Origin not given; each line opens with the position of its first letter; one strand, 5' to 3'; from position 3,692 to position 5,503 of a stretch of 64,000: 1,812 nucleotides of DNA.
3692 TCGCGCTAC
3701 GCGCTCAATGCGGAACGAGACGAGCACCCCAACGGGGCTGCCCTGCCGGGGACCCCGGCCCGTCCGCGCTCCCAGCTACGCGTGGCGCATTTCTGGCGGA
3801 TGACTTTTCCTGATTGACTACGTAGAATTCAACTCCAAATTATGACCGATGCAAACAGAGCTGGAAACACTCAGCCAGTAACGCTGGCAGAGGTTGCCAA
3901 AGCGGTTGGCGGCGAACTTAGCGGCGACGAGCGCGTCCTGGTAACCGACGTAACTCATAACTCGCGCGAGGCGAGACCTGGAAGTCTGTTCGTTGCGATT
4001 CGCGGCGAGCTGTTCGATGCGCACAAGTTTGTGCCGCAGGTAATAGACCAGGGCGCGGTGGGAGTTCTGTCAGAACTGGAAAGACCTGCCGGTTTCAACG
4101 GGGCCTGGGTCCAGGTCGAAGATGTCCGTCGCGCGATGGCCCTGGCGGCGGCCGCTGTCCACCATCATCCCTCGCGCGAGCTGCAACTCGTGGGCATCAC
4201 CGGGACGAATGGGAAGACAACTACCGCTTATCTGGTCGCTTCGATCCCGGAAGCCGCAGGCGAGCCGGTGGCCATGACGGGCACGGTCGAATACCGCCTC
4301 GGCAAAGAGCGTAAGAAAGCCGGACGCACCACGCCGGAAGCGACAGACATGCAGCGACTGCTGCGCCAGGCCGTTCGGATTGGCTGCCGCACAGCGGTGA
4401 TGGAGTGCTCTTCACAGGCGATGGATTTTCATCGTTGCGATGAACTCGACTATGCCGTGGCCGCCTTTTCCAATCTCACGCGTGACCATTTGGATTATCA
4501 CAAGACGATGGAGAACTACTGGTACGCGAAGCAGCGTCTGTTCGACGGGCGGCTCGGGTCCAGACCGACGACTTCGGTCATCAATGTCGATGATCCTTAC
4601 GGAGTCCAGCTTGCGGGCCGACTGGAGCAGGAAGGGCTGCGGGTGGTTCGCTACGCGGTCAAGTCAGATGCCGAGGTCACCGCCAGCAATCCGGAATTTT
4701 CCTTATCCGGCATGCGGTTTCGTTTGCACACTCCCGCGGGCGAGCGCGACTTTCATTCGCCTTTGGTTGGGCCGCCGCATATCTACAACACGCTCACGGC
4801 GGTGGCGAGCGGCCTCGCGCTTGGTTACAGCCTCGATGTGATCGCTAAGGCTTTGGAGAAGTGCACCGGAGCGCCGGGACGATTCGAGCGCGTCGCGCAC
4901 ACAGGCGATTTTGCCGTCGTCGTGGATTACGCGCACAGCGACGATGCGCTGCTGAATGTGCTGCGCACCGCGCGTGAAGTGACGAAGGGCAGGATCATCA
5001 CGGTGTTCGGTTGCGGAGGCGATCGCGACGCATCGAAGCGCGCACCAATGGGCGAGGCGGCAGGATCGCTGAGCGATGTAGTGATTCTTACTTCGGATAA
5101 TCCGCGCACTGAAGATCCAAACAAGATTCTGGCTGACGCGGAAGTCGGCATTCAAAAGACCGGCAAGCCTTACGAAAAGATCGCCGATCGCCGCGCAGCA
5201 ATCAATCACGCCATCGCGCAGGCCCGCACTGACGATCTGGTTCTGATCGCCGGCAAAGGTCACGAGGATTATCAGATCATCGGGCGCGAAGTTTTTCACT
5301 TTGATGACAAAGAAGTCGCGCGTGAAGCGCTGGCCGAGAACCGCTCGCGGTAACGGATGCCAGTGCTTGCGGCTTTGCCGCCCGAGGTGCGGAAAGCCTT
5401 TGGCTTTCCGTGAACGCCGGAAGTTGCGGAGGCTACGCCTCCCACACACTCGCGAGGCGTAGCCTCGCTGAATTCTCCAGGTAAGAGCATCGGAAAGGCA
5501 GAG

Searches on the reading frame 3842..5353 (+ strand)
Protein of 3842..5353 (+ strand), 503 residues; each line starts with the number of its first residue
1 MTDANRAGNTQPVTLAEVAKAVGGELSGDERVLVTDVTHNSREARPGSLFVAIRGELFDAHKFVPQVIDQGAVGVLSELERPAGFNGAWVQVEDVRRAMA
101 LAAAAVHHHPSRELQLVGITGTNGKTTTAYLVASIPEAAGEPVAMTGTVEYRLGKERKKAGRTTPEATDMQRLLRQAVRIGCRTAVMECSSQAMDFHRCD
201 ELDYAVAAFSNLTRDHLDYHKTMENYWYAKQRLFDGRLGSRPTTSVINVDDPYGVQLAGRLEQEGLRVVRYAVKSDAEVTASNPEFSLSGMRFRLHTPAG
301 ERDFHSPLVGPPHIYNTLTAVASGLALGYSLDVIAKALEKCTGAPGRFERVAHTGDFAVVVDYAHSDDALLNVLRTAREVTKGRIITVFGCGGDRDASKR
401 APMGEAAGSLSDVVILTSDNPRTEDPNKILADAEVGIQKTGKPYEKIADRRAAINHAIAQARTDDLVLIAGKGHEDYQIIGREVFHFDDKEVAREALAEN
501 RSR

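Call 27: search_protein_families(library=pfam, proteins=[window:3842-5353:+], max_evalue=0.00001)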
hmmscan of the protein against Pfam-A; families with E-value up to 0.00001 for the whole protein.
window:3842-5353:+ (503 aa): 2 families
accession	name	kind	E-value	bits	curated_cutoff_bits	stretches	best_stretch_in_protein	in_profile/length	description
PF08245.18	Mur_ligase_M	-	1.1e-48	166.2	24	1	119-323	1-199/200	Mur ligase middle domain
PF02875.26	Mur_ligase_C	-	2e-34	119.6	28.4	1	346-473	1-127/127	Mur ligase, glutamate ligase domain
